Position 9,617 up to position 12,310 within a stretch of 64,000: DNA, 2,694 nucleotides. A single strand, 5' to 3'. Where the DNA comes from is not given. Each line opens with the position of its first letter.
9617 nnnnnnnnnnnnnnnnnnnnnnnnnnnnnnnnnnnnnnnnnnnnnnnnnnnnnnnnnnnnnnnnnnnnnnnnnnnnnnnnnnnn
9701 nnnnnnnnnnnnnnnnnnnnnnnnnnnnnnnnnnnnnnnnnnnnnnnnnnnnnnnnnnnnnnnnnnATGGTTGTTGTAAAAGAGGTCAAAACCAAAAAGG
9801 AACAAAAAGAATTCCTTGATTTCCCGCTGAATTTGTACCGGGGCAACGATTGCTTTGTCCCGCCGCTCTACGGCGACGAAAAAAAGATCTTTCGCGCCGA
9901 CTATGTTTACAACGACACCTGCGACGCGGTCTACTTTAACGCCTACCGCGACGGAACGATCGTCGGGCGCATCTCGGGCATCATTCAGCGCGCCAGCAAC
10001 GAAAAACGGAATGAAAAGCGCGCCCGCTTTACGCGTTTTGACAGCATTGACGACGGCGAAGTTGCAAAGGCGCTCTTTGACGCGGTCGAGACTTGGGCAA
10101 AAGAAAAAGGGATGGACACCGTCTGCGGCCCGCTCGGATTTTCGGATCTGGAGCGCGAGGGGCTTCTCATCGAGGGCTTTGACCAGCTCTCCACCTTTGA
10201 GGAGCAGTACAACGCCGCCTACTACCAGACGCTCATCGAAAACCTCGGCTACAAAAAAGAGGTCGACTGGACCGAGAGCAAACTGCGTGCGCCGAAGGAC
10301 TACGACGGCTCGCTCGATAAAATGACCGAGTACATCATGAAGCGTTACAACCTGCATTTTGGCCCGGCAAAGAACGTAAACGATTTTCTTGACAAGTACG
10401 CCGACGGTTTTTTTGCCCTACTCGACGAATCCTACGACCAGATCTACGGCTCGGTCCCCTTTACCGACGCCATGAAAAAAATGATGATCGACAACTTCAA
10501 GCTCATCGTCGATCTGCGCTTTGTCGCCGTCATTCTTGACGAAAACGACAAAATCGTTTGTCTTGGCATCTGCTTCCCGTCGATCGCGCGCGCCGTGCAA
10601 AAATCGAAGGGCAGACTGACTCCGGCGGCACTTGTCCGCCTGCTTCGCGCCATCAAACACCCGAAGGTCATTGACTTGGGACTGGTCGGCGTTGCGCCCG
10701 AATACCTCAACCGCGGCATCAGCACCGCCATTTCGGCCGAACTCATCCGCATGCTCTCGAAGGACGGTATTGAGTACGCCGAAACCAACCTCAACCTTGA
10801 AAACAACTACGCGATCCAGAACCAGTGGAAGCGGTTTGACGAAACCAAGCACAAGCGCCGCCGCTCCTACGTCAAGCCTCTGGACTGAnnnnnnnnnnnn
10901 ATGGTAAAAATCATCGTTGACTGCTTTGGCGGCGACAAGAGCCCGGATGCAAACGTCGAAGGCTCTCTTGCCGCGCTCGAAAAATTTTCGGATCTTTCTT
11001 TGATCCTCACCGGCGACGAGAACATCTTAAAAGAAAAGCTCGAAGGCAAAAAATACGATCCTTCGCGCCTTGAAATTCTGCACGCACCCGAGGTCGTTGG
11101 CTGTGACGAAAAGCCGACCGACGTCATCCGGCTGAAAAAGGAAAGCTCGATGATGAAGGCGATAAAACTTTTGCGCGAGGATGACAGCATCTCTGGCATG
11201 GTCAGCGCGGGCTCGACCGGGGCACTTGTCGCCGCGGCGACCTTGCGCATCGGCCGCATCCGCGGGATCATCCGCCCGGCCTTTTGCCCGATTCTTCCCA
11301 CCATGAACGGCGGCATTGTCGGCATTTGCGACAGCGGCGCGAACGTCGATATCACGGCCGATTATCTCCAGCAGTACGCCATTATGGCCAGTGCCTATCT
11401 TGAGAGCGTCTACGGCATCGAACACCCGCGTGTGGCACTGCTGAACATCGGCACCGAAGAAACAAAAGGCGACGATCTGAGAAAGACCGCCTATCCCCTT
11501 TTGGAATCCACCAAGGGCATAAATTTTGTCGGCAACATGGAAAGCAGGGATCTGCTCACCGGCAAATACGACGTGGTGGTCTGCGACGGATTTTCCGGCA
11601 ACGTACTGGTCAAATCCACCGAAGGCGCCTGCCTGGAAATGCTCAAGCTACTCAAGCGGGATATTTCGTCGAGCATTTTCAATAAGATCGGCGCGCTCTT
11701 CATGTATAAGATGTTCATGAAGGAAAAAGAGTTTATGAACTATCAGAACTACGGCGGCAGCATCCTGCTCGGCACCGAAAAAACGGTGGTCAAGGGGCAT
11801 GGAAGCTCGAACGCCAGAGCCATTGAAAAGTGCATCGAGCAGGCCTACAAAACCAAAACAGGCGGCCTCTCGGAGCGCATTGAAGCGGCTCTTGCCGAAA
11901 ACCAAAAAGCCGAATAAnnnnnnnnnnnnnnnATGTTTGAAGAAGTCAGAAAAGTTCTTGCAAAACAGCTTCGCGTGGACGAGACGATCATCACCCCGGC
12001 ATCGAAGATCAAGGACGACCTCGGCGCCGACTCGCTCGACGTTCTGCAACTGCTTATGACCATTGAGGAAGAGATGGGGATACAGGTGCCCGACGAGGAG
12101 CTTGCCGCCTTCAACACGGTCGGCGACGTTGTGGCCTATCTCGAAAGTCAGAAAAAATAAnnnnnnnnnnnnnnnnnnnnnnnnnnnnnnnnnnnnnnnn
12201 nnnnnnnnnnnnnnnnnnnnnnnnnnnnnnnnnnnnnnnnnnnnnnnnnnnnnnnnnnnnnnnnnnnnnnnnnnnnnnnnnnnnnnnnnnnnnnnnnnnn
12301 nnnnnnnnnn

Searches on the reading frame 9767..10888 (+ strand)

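Call 20: search_protein_families(library=pfam, proteins=[window:9767-10888:+], max_evalue=0.001)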
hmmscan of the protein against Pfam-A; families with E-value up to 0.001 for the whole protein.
window:9767-10888:+ (373 aa): 1 family
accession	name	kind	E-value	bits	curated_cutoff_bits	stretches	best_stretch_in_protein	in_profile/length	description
PF00583.31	Acetyltransf_1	-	3.7e-06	27.6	20.7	0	297-350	55-108/116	Acetyltransferase (GNAT) family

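Call 54: search_protein_families(library=ncbifam, proteins=[window:9767-10888:+], max_evalue=0.001)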
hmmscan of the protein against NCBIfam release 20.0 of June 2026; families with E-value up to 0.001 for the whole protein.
window:9767-10888:+ (373 aa): 0 families

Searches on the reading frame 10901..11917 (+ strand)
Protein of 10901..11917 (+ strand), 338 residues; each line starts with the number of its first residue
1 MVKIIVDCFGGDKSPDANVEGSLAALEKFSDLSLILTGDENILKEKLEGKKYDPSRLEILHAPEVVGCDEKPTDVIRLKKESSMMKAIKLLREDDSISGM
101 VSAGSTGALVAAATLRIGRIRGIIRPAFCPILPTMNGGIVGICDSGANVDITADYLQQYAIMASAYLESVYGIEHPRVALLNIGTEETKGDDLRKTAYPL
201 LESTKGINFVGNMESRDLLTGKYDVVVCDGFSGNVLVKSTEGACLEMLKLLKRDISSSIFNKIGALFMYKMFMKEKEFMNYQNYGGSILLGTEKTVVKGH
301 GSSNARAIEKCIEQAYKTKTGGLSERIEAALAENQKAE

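Call 20: search_protein_families(library=pfam, proteins=[window:10901-11917:+], max_evalue=0.001)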
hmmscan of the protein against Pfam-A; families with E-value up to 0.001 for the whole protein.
window:10901-11917:+ (338 aa): 1 family
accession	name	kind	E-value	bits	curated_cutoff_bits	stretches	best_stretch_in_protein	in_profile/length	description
PF02504.20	FA_synthesis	-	1.1e-95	320.9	29.1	1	2-319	1-317/324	Fatty acid synthesis protein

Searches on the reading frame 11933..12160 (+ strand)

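Call 20: search_protein_families(library=pfam, proteins=[window:11933-12160:+], max_evalue=0.001)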
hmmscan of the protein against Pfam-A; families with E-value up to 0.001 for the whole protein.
window:11933-12160:+ (75 aa): 2 families
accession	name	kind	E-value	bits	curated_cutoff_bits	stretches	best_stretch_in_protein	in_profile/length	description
PF00550.31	PP-binding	-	2e-15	57.2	20.8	1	3-70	1-67/67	Phosphopantetheine attachment site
PF14573.12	PP-binding_2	-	0.00045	20.8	32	1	11-74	21-88/96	Acyl-carrier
